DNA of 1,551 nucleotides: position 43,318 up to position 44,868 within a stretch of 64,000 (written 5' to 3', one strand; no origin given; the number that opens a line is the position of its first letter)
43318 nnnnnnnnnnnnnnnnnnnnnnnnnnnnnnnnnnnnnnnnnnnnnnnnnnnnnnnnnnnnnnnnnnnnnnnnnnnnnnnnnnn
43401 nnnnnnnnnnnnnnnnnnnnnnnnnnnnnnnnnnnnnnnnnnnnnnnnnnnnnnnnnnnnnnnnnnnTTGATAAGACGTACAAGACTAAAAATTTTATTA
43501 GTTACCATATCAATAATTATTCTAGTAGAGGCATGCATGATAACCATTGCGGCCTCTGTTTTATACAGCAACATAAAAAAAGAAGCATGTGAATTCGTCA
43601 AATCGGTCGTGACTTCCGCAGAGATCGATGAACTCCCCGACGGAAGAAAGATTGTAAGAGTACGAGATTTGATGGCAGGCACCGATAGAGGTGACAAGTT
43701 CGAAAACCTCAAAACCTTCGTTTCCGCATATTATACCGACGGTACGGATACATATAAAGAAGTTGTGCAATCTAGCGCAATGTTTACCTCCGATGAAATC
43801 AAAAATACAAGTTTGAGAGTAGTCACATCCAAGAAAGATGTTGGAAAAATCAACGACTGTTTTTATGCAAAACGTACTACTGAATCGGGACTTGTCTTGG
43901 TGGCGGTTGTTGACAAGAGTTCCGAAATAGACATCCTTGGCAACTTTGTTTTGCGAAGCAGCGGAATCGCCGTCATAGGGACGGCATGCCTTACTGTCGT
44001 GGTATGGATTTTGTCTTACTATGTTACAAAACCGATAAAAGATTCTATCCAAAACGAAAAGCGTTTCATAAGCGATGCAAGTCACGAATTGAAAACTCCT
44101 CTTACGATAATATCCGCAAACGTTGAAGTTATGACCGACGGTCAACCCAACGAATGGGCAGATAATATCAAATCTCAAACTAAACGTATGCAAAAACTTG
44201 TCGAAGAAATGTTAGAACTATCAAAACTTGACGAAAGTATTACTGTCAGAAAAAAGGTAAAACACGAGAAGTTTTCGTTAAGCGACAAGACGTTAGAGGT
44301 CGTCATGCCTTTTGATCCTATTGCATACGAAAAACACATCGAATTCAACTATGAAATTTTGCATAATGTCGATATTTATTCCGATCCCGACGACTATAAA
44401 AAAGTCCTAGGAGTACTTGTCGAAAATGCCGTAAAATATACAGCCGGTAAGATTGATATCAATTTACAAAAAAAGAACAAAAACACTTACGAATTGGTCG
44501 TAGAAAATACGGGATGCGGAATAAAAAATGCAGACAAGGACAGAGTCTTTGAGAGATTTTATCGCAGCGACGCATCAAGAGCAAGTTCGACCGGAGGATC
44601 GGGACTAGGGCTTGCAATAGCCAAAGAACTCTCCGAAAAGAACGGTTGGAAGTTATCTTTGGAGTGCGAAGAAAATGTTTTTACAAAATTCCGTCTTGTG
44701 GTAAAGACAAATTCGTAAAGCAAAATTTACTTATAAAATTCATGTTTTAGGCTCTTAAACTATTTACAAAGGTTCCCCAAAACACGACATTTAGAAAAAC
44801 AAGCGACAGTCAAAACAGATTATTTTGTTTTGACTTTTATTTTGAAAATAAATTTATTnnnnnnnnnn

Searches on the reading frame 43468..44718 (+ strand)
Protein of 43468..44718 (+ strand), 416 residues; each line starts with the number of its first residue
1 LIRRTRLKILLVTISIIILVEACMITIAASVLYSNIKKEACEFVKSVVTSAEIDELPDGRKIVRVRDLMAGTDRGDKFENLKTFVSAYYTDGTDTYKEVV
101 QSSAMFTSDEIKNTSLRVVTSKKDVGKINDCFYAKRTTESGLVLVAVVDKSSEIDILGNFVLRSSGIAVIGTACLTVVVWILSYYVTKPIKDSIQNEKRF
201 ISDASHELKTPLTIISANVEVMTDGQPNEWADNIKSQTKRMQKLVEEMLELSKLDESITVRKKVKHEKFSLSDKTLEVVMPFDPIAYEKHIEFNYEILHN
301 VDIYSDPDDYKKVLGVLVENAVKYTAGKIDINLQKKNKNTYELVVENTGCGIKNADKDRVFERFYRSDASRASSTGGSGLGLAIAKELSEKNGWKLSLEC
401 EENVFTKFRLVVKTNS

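Call 79: search_protein_families(library=pfam, proteins=[window:43468-44718:+], max_evalue=0.00001)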
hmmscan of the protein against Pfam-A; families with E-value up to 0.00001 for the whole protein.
window:43468-44718:+ (416 aa): 3 families
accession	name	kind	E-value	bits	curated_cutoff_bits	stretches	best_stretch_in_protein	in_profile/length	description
PF02518.31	HATPase_c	-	3.8e-22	79.3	26.4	1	306-413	2-108/111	Histidine kinase-, DNA gyrase B-, and HSP90-like ATPase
PF00512.31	HisKA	-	1.6e-17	63.7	26.9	1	198-256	3-65/66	His Kinase A (phospho-acceptor) domain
PF13589.12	HATPase_c_3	-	4.3e-06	27.2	25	0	314-385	7-80/137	Histidine kinase-, DNA gyrase B-, and HSP90-like ATPase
